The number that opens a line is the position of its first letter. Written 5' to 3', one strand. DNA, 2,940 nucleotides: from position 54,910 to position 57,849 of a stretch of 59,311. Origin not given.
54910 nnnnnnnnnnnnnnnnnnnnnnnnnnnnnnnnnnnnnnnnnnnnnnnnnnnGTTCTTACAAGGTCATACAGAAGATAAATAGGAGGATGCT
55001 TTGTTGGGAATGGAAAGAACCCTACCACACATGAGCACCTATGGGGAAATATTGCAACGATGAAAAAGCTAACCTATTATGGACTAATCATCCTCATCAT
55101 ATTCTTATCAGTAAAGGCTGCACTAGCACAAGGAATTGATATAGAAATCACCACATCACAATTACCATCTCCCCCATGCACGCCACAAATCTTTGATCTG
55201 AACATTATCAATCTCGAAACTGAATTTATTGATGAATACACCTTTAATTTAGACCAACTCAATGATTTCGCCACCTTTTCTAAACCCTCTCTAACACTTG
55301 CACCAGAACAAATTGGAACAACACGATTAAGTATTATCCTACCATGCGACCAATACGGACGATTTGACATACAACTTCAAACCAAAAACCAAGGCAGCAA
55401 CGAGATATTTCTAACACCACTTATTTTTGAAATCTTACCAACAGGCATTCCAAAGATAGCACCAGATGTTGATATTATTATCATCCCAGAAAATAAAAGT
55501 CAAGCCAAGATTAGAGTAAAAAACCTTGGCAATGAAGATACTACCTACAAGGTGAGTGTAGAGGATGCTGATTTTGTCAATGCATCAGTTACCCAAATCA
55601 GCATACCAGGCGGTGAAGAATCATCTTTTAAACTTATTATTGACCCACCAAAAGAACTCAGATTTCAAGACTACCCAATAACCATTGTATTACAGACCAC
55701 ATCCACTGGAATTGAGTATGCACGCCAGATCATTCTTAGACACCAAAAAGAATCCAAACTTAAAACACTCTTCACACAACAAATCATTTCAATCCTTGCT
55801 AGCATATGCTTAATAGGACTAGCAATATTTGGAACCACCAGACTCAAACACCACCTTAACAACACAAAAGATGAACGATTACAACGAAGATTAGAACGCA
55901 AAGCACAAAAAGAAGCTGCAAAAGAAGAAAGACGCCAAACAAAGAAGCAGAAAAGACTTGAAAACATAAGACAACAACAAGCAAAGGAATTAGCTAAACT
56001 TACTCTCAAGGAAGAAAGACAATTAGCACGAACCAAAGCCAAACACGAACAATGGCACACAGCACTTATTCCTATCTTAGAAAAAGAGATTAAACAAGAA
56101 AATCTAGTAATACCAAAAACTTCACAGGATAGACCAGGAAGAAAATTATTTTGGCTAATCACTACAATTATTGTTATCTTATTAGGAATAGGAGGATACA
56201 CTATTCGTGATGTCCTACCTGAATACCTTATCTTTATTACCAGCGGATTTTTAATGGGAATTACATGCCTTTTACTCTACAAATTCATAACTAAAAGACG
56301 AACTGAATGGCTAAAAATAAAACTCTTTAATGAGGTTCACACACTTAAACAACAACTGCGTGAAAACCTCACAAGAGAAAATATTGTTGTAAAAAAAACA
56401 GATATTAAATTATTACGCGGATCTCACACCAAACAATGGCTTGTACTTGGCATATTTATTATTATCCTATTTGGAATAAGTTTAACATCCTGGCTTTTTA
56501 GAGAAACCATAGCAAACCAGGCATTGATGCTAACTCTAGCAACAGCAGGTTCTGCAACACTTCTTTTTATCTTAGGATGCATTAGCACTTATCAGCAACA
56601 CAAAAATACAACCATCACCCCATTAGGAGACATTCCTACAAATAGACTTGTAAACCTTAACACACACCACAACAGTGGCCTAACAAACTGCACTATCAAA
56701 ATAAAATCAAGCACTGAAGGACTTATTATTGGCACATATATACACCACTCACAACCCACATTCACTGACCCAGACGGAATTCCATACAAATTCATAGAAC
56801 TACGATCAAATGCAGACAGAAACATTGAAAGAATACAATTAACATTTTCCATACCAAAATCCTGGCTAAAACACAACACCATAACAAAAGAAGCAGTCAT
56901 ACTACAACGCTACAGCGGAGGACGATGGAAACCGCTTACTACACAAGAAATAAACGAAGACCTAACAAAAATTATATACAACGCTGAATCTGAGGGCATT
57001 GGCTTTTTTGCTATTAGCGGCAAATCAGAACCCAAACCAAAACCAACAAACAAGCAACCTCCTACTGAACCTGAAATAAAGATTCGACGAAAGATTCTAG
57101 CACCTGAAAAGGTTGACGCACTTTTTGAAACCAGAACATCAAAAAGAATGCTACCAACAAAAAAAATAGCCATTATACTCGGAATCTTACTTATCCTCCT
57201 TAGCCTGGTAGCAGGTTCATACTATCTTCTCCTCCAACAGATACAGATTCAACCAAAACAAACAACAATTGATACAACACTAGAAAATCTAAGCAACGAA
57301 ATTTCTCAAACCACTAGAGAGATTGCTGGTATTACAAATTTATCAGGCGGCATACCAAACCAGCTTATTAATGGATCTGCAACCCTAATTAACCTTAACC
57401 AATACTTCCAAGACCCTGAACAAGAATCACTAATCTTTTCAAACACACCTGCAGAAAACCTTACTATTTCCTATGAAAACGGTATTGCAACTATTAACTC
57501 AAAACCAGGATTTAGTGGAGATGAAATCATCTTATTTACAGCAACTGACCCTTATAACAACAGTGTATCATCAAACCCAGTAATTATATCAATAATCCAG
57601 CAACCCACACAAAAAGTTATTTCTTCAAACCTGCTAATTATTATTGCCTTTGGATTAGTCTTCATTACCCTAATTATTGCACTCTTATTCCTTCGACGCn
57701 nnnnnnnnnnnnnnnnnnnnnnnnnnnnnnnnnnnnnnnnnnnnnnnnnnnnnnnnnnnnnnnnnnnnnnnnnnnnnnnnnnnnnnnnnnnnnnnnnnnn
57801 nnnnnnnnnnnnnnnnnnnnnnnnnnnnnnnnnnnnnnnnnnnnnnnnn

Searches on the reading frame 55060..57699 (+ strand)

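Call 50: search_protein_families(library=pfam, proteins=[window:55060-57699:+], max_evalue=0.01)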
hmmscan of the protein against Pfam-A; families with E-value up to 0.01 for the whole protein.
window:55060-57699:+ (880 aa): 2 families
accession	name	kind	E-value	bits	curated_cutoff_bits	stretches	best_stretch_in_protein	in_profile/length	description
PF03419.18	Peptidase_U4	-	0.0037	17.1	28.4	1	363-490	63-147/284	Sporulation factor SpoIIGA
PF04696.18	Pinin_SDK_memA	-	0.0039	17.7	25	1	267-335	31-94/130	pinin/SDK/memA/ protein conserved region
